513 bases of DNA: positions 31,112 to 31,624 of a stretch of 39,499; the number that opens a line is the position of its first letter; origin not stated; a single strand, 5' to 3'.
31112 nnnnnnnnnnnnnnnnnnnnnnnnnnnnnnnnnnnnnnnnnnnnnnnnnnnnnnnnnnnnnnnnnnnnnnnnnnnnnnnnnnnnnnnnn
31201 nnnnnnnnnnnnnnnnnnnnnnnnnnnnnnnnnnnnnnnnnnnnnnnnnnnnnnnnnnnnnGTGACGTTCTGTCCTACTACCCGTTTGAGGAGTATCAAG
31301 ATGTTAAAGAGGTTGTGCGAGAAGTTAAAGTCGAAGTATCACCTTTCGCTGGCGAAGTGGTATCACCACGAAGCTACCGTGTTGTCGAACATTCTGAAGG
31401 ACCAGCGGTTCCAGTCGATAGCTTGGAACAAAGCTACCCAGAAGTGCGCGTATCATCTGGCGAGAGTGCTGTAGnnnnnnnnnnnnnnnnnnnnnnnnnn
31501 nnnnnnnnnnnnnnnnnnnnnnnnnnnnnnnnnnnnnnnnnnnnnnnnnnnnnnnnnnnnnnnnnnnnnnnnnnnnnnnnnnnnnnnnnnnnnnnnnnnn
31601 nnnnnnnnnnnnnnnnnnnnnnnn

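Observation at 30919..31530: Gene 4-5 intergenic region encodes one long ORF with a competing overlapping frame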

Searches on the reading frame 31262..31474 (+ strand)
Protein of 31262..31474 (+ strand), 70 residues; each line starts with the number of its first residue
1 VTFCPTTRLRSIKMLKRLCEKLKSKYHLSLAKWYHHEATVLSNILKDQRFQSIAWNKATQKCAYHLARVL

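Call 4: search_protein_families(library=pfam, proteins=[window:31262-31474:+], max_evalue=1)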
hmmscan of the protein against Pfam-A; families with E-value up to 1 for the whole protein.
window:31262-31474:+ (70 aa): 1 family
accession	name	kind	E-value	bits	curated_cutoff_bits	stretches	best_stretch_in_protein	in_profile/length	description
PF25362.1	bPH_11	-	0.098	12.6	27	1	3-59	67-124/125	Bacterial PH domain-like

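Call 5: search_protein_families(library=phrogs, proteins=[window:31262-31474:+], max_evalue=1)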
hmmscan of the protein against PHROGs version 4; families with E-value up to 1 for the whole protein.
window:31262-31474:+ (70 aa): 1 family
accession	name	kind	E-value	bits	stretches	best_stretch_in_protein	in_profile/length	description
phrog_13039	-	unknown function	2.8e-26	92.3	1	19-69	2-52/54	-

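Call 15: search_dna_similar(query=window:31262-31474:+, collection=phages, mode=protein, max_rows=60, max_evalue=0.01)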
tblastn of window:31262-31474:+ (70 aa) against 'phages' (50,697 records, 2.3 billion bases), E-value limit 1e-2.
Records with a match: 220; places in all: 224; records where one place covers at least 80% of the query: 50.
Best place of each record, by identity: 90-95% 6; 80-90% 11; 60-80% 3; <60% 200.
By first word of the organism name: Escherichia 91; Salmonella 59; Kayfunavirus 17; Enterobacter 16; Citrobacter 10; Shigella 5; Cronobacter 5; Klebsiella 5; Bacteriophage 2; Morganella 1; and 9 more.
By host as written in the record: Escherichia coli 48; Salmonella enterica subsp. enterica serovar Typhi 28; - 26; Salmonella enterica subsp. enterica serovar Typhi strain BRD948 10; Citrobacter freundii CF3 5; Enterobacter cloacae 5; Salmonella enterica subsp. enterica serovar Paratyphi C 5; Citrobacter rodentium 4; and 59 more.
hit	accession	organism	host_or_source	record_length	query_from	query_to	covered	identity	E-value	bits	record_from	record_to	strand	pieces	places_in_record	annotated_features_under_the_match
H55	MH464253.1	Shigella phage SFPH2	Shigella flexneri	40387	1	70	100%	91.4%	2e-36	133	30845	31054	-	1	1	hypothetical protein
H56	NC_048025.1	Shigella phage SFPH2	Shigella flexneri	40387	1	70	100%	91.4%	2e-36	133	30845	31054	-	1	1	hypothetical protein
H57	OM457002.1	Enterobacter phage EP1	sewage water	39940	2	70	99%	92.8%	8e-37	134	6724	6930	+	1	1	hypothetical protein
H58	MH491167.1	Cronobacter phage GW1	Cronobacter turicensis cro1541A1-1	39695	1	70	100%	90.0%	1e-35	131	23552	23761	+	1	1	hypothetical protein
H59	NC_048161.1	Cronobacter phage GW1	Cronobacter turicensis cro1541A1-1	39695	1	70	100%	90.0%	1e-35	131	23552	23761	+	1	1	hypothetical protein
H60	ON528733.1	Shigella phage ESh23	Shigella sp.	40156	2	70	99%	91.3%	4e-36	132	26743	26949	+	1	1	nonfunctional Phage endonuclease I (EC 3.1.21.2), four-way DNA ...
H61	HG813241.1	Cronobacter phage Dev2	Cronobacter turicensis DNV1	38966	2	70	99%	89.9%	3e-35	129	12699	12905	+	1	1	gp4.1: hypothetical protein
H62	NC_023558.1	Cronobacter phage Dev2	Cronobacter turicensis DNV1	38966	2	70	99%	89.9%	3e-35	129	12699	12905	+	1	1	gp4.1: hypothetical protein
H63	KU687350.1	Citrobacter phage SH4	Citrobacter freundii CF3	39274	2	70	99%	89.9%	3e-35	129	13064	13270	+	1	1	hypothetical protein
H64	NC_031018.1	Citrobacter phage SH4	Citrobacter freundii CF3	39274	2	70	99%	89.9%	3e-35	129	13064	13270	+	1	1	hypothetical protein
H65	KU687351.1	Citrobacter phage SH5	Citrobacter freundii CF3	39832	2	70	99%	89.9%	3e-35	129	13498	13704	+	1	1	hypothetical protein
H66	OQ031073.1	Shigella phage SFP21B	Shigella flexneri KCTC 22192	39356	1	70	100%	88.6%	8e-35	129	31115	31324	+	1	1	hypothetical protein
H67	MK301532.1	Escherichia phage Ro45lw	Escherichia coli STEC O45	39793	1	70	100%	87.1%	5e-33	124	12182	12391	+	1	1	hypothetical protein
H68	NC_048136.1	Escherichia phage Ro45lw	Escherichia coli STEC O45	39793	1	70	100%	87.1%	5e-33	124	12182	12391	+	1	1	hypothetical protein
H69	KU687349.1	Citrobacter phage SH3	Citrobacter freundii CF3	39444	2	69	97%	82.4%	1e-28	110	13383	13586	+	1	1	hypothetical protein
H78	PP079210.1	Escherichia phage phiYIO1-1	Escherichia coli DSM 30083 = JCM 1649 = ...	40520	11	69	84%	54.2%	2e-10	59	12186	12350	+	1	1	YIO1_gp22: hypothetical protein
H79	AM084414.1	Escherichia phage K1F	-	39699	5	69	93%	48.5%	3e-11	62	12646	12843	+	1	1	4.3: gp4.3 protein | 4.4: gp4.4 protein | 4.2: gp4.2 protein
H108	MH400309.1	Escherichia phage Vec13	Escherichia coli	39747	18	69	74%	53.8%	8e-11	61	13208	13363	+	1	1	hypothetical protein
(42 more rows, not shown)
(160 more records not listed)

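Call 17: get_annotated_region(hit=H79, flank=1800)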
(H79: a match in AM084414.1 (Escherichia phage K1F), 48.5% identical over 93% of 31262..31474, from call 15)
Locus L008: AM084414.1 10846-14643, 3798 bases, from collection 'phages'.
description: Enterobacteria phage K1F, complete genome.
organism: Escherichia phage K1F (NCBI taxid 344021)
taxonomy: Viruses; Duplodnaviria; Heunggongvirae; Uroviricota; Caudoviricetes; Autographiviridae; Studiervirinae; Kayfunavirus; Kayfunavirus K1F
host: -; source: -; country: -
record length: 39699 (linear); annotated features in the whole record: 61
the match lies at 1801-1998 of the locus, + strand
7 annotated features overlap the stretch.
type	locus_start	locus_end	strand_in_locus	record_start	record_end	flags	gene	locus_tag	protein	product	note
CDS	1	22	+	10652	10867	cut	3.7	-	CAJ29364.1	gp3.7 protein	-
CDS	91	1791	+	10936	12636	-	4A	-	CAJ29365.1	gp4A protein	putative DNA primase/helicase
CDS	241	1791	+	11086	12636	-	4B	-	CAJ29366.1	gp4B protein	putative DNA helicase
CDS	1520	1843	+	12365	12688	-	4.2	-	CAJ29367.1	gp4.2 protein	-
CDS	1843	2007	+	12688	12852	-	4.3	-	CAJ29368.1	gp4.3 protein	-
CDS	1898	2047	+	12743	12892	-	4.4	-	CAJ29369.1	gp4.4 protein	-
CDS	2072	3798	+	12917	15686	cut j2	5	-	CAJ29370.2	gp5 protein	putative DNA polymerase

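Call 18: get_annotated_region(hit=H78, flank=1800)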
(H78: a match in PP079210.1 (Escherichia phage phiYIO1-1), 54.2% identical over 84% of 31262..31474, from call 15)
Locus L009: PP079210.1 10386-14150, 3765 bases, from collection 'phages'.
description: Escherichia phage phiYIO1-1, complete genome.
organism: Escherichia phage phiYIO1-1 (NCBI taxid 3138283)
taxonomy: Viruses
host: Escherichia coli DSM 30083 = JCM 1649 = ATCC 11775; source: sewage water; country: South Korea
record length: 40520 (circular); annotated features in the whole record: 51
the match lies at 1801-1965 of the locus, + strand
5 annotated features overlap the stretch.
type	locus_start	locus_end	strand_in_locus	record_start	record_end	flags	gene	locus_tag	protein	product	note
CDS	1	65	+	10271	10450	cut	YIO1_gp20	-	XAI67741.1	hypothetical protein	-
CDS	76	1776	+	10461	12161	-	YIO1_gp21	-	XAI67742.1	DNA helicse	DNA primase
CDS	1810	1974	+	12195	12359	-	YIO1_gp22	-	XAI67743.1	hypothetical protein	-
CDS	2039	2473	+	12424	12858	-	YIO1_gp23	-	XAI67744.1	hypothetical protein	-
CDS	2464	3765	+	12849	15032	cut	YIO1_gp24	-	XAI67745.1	DNA polymerase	-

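Call 19: get_annotated_region(hit=H108, flank=1800)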
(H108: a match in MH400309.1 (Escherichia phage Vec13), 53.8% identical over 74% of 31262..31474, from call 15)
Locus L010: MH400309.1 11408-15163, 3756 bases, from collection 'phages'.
description: Escherichia phage Vec13, complete genome.
organism: Escherichia phage Vec13 (NCBI taxid 2783859)
taxonomy: Viruses; Duplodnaviria; Heunggongvirae; Uroviricota; Caudoviricetes; Autographiviridae; Studiervirinae; Kayfunavirus; Kayfunavirus Vec13
host: Escherichia coli; source: farm sewage; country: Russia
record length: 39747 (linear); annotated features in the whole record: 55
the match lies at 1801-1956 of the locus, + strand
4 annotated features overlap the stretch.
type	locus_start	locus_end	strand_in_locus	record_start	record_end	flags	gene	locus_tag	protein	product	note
CDS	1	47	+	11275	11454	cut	-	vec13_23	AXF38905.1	hypothetical protein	-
CDS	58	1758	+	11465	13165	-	-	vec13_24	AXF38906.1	primase/helicase protein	T7-like primase/helicase protein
CDS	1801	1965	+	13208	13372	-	-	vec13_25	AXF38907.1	hypothetical protein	-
CDS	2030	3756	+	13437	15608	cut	-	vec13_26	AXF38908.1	DNA polymerase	T7-like DNA Polymerase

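Call 32: find_homologous_proteins(query=window:31301-31474:+, max_evalue=0.01)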
Query window:31301-31474:+ (57 aa): 1 proteins with E <= 0.01 among 1 candidates.
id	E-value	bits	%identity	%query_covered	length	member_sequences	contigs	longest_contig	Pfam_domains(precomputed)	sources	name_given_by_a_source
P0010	6.3e-15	72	68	98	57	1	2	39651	-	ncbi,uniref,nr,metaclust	ncbi:hypothetical phage protein [Citrobacter phage CR8]|uniref:Hypothetical phage protein n=1 Tax=Ci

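Call 35: find_related_loci(query=A1, collection=viral_contigs, flank=1500)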
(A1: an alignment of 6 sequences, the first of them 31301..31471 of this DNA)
Query A1 (57 aa) in viral_contigs; peptide patterns used: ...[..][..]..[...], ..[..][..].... (x = any residue, [..] = any of these).
74 stretches matched a pattern; 21 encode a relative of the query (tblastn E <= 1e-3); 21 distinct loci.
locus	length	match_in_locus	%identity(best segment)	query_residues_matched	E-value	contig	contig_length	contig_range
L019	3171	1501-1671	98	1-57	5e-35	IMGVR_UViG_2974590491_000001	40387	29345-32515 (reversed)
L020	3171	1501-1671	96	1-57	3e-34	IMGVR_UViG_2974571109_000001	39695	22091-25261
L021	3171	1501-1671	93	1-57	2e-33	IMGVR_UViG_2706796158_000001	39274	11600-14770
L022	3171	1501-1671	93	1-57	2e-32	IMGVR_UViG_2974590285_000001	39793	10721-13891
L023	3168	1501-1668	84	1-56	1e-27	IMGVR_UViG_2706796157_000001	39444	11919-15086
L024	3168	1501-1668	68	1-56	2e-20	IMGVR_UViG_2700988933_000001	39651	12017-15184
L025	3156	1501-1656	54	5-56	2e-15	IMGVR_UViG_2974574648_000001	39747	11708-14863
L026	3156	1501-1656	52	5-56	6e-15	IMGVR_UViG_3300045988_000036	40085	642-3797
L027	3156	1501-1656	54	5-56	7e-15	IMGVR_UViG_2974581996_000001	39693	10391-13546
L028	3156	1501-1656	54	5-56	8e-15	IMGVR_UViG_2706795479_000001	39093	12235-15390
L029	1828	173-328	54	5-56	8e-15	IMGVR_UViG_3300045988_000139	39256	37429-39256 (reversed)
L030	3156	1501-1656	52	5-56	1e-14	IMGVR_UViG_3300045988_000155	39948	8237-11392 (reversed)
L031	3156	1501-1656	52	5-56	1e-14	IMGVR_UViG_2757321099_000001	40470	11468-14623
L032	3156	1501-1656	52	5-56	4e-14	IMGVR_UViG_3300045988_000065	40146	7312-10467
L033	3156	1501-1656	52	5-56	4e-14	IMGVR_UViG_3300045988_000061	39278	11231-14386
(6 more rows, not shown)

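Call 63: predict_structure(alignment_id=A4)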
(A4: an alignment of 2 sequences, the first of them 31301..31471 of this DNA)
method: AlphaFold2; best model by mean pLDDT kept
length: 57 residues; sequences in the alignment: 2
mean_pLDDT: 65.0   pTM: 0.32
mean pLDDT of the five models: 65.0, 64.2, 59.9, 59.6, 59.4
residues with pLDDT >= 90: 0; 70-90: 19; 50-70: 36; < 50: 2
segments of 3 or more residues with pLDDT < 50: none
pLDDT, mean of each block of 10 residues (from residue 1): 58 64 73 60 70 65
secondary structure, 60 per line:
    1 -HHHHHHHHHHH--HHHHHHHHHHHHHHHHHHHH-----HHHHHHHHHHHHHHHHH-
elements in order: H2-12 H15-34 H40-56

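Call 83: search_solved_structures(query=A5, max_evalue=1)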
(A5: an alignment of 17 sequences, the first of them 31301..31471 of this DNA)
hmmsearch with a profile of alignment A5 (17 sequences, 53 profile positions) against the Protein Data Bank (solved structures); distinct sequences matched with E-value up to 1: 3.
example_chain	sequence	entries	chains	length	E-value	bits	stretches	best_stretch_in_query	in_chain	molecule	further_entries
2fl4_A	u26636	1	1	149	0.086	16.1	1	12-44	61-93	spermine/spermidine acetyltransferase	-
9dsb_A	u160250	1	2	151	0.086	16.1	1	12-44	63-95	Spermine/spermidine acetyltransferase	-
3piv_A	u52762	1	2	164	0.13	15.5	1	23-53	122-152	Interferon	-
